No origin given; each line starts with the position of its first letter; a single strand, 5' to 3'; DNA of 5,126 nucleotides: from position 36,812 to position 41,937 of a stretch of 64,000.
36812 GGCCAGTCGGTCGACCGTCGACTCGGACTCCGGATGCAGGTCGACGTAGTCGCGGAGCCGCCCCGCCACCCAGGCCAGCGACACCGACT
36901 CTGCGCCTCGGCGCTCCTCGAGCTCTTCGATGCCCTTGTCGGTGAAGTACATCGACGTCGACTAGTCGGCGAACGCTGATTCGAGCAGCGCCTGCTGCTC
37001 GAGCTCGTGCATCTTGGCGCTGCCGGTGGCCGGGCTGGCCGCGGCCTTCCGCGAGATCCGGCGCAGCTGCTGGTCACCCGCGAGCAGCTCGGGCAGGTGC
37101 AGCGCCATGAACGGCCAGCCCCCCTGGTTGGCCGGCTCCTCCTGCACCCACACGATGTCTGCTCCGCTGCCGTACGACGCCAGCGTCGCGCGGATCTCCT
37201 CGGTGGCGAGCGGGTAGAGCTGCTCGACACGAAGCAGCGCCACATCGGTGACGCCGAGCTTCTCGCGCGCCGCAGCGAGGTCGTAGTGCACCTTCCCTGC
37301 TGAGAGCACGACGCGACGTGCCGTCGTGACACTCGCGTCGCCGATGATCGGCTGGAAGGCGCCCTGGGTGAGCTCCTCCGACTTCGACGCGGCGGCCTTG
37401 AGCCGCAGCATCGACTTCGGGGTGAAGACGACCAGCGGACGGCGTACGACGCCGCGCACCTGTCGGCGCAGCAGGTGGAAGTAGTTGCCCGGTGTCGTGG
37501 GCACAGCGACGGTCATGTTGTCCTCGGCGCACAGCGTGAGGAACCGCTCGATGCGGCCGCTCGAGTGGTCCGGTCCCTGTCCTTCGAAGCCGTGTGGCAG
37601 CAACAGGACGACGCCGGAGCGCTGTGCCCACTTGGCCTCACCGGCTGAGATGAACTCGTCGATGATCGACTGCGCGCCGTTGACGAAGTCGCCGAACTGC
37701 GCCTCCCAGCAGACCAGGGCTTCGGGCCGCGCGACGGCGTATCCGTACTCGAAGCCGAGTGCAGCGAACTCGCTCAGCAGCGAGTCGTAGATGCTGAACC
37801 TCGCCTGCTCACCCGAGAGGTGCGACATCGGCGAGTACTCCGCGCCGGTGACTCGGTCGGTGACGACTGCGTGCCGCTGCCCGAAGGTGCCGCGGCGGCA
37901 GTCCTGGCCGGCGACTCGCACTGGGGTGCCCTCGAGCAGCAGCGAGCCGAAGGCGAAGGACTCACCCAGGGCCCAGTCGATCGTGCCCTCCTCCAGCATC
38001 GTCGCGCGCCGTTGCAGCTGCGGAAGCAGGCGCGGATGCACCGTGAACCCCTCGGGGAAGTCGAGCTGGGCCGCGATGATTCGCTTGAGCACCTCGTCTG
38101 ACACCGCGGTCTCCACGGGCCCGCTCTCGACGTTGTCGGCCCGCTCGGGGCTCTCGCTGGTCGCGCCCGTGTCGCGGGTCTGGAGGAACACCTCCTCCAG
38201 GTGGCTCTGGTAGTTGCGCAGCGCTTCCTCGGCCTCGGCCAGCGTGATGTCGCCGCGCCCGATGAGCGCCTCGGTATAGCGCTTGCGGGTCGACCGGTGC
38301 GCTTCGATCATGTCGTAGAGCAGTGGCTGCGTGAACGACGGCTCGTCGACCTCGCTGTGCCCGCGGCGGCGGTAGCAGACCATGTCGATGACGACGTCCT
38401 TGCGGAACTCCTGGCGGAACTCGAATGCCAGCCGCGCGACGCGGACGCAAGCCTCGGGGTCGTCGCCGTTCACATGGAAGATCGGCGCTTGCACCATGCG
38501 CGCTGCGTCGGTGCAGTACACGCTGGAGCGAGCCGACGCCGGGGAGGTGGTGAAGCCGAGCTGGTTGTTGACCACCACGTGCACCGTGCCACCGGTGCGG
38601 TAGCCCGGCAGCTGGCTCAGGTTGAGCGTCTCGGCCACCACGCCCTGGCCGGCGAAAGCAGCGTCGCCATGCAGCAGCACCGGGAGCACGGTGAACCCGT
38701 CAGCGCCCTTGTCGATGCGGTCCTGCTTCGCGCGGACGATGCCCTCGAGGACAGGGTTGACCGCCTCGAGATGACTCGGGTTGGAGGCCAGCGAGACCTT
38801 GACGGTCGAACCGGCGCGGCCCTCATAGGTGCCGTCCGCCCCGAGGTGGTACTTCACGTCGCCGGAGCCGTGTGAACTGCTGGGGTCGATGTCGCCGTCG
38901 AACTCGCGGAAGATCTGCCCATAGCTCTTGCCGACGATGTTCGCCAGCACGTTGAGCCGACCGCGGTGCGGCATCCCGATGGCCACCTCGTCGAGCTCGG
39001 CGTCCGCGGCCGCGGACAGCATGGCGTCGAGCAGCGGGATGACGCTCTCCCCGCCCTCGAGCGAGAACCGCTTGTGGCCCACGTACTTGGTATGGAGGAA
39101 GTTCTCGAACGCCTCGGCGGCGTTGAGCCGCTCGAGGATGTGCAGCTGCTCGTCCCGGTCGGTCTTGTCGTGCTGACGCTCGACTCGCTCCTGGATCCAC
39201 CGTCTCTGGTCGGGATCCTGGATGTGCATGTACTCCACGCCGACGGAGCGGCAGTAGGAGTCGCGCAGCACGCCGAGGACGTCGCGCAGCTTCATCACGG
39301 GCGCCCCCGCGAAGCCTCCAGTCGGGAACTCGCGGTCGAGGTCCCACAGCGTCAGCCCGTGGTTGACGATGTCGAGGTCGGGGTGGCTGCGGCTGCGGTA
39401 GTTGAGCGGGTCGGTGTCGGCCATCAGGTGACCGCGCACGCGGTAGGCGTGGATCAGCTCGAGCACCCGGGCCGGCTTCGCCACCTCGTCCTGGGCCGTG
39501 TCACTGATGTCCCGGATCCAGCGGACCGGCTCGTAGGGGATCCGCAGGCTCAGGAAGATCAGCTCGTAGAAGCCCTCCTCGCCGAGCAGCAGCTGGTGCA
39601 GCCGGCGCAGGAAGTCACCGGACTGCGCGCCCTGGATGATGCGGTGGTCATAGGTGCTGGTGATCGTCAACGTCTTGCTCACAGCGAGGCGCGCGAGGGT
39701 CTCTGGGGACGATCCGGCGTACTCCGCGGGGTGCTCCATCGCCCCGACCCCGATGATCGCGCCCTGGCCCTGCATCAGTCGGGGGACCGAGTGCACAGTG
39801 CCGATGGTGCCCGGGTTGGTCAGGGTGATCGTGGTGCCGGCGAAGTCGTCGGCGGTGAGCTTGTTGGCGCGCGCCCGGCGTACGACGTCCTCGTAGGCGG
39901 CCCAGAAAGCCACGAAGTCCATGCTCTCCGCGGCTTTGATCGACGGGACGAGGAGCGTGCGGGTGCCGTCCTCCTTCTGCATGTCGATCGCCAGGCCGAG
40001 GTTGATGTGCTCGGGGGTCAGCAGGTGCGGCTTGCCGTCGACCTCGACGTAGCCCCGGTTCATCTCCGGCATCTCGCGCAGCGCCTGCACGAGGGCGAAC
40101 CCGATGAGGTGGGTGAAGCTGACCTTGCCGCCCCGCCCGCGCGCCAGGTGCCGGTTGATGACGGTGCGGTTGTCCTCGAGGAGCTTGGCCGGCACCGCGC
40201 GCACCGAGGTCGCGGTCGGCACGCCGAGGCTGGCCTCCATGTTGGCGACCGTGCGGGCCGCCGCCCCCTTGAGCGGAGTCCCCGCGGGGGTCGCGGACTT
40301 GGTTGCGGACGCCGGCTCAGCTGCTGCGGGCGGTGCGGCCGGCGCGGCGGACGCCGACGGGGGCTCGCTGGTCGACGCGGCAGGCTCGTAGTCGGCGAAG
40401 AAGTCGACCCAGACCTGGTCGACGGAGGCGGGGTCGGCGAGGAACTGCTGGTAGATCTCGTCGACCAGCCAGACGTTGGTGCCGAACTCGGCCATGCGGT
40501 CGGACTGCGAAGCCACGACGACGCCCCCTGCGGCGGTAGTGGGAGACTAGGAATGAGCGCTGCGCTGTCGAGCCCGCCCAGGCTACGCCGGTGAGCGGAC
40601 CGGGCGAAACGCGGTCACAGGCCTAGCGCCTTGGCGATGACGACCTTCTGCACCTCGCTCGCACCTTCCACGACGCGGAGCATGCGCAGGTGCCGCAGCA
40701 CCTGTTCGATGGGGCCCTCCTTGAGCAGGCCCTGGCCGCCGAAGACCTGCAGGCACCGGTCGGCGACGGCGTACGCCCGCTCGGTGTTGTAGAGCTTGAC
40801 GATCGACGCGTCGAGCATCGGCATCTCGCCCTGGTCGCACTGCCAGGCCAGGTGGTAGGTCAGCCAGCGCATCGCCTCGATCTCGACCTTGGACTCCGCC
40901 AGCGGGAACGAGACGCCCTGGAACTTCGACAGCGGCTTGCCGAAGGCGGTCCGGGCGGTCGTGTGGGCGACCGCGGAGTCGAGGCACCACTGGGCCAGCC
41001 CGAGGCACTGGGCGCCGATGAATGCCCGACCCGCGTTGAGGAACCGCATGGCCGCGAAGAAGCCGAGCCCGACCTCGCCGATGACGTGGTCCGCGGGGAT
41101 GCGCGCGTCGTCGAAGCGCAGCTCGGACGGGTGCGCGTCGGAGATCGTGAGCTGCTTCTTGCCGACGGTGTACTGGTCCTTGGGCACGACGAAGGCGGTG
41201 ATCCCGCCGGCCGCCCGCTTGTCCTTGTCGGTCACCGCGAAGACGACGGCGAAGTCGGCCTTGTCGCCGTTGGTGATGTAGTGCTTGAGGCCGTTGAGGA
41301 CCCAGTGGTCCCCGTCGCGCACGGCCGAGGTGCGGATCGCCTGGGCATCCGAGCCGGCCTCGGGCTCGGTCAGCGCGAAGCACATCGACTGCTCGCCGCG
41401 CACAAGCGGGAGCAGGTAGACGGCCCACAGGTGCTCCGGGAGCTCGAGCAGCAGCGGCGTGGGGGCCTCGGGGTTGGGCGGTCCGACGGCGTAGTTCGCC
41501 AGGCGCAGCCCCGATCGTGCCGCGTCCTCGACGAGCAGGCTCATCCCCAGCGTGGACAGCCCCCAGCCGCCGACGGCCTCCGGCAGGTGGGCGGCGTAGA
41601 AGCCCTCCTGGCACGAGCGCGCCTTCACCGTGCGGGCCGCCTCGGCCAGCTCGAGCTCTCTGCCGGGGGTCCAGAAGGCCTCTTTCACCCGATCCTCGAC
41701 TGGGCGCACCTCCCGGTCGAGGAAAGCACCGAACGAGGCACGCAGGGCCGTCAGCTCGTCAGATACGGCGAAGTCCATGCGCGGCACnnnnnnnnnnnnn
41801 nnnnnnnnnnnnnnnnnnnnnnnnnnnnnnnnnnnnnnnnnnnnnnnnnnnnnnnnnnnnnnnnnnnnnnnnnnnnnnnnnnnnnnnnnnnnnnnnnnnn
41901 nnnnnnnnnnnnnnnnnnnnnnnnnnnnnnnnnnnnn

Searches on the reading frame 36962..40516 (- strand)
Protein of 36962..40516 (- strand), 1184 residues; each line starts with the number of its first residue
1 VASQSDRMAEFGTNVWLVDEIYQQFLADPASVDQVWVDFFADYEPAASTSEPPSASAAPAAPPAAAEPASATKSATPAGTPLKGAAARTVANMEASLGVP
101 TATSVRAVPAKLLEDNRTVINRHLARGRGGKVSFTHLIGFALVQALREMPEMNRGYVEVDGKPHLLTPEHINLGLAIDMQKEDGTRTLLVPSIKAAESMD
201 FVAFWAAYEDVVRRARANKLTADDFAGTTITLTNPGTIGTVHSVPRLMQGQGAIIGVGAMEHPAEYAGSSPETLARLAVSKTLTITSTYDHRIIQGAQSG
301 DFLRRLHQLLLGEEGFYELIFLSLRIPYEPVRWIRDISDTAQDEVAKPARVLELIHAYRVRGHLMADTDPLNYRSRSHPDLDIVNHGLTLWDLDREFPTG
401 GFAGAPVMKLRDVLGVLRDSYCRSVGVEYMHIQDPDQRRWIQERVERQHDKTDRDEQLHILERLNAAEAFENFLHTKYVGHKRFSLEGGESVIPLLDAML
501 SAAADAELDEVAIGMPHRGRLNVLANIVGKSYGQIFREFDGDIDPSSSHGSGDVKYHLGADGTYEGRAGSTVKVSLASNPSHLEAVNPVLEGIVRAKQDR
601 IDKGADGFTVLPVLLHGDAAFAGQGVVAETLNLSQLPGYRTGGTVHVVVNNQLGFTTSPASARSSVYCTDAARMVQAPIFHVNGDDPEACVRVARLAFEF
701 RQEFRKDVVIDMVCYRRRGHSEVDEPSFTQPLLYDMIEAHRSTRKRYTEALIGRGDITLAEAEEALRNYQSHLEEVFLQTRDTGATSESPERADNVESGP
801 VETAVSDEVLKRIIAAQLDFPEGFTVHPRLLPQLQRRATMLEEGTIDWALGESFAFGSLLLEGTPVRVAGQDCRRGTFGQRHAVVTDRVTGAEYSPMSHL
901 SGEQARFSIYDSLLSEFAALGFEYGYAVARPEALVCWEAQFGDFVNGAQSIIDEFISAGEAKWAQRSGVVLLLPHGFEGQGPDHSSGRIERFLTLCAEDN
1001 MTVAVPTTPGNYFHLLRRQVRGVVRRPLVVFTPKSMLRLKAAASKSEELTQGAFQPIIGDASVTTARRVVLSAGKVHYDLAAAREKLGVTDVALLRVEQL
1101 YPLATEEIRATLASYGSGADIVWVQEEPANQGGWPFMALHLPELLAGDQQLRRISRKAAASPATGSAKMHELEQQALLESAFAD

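Call 32: search_protein_families(library=pfam, proteins=[window:36962-40516:-], max_evalue=0.00001)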
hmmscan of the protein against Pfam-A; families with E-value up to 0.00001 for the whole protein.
window:36962-40516:- (1184 aa): 5 families
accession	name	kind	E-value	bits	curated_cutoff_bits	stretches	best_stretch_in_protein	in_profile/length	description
PF00676.26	E1_dh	-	4.5e-54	183.9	22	1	464-782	3-293/300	Dehydrogenase E1 component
PF00198.28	2-oxoacid_dh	-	4.1e-47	161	23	1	80-310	7-224/232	2-oxoacid dehydrogenases acyltransferase (catalytic domain)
PF02779.29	Transket_pyr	-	6.4e-42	143.6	27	1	846-1038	3-173/174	Transketolase, pyrimidine binding domain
PF16870.10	OxoGdeHyase_C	-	1.5e-39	135.6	27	1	1044-1182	2-151/151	2-oxoglutarate dehydrogenase C-terminal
PF16078.10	2-oxogl_dehyd_N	-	1.6e-09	37.6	27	1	11-45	5-39/41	2-oxoglutarate dehydrogenase N-terminus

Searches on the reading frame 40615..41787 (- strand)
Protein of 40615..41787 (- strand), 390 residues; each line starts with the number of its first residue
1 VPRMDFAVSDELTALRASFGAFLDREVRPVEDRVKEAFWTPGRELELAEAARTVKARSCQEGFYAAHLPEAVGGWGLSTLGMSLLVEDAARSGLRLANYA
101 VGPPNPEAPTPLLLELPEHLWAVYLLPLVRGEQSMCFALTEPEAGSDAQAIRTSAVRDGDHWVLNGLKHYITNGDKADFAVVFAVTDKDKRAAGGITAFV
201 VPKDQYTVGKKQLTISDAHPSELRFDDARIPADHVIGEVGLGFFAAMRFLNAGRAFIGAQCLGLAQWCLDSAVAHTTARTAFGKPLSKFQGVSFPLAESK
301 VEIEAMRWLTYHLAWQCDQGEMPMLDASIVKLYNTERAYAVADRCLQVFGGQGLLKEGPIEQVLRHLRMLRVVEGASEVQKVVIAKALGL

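Call 57: search_protein_families(library=pfam, proteins=[window:40615-41787:-], max_evalue=0.00001)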
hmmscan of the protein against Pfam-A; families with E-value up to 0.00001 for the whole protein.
window:40615-41787:- (390 aa): 4 families
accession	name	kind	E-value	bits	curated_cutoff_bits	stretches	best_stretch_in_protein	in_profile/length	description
PF00441.29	Acyl-CoA_dh_1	-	2.7e-42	144.9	22.4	1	242-388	3-149/150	Acyl-CoA dehydrogenase, C-terminal domain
PF02770.24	Acyl-CoA_dh_M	-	1.1e-20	74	33.3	1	136-227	1-96/97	Acyl-CoA dehydrogenase, middle domain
PF08028.16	Acyl-CoA_dh_2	-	5.1e-14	53.1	22.7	1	256-370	2-126/134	Acyl-CoA dehydrogenase, C-terminal domain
PF02771.21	Acyl-CoA_dh_N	-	5.2e-07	30.5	22.9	1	9-98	1-80/113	Acyl-CoA dehydrogenase, N-terminal domain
